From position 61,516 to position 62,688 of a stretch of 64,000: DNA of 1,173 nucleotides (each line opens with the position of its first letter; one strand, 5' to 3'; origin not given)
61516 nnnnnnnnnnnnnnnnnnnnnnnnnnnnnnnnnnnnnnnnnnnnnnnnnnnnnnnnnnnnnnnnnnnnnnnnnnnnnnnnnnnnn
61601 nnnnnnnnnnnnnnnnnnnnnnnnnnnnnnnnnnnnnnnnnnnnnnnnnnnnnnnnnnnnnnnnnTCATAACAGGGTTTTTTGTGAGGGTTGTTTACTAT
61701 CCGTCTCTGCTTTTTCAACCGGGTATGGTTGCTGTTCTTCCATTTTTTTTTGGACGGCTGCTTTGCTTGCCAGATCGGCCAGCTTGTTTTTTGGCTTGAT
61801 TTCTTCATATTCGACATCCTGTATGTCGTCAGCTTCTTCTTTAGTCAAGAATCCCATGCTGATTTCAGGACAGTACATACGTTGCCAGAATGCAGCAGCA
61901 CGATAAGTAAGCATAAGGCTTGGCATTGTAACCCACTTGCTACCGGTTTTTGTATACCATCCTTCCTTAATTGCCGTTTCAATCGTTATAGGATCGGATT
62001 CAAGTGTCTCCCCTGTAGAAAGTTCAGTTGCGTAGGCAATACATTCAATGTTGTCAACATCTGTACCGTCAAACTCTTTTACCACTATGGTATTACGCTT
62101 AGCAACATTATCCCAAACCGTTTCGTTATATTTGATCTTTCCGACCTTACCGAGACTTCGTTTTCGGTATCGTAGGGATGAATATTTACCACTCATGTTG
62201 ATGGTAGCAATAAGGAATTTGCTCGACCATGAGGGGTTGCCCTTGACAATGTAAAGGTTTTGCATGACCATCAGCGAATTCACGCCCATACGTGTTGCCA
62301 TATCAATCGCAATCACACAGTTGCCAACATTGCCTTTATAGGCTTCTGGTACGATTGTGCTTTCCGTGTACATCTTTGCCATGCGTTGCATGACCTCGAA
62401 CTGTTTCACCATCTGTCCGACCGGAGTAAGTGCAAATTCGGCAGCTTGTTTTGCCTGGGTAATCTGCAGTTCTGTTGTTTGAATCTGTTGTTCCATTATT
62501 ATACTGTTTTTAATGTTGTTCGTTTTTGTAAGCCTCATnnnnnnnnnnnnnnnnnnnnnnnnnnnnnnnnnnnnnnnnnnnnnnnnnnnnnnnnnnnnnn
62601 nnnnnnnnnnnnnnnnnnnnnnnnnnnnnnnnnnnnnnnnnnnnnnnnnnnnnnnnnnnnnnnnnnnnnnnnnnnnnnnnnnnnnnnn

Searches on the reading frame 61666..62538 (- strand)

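Call 18: search_protein_families(library=phrogs, proteins=[window:61666-62538:-], max_evalue=0.001)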
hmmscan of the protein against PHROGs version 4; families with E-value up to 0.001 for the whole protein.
window:61666-62538:- (290 aa): 2 families
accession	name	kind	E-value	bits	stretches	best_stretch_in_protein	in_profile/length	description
phrog_561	-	DNA, RNA and nucleotide metabolism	1.5e-65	223.8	1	10-279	269-507/633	RecT-like ssDNA annealing protein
phrog_4171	-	DNA, RNA and nucleotide metabolism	3.5e-11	44.4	1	16-117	8-110/392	RecT-like ssDNA annealing protein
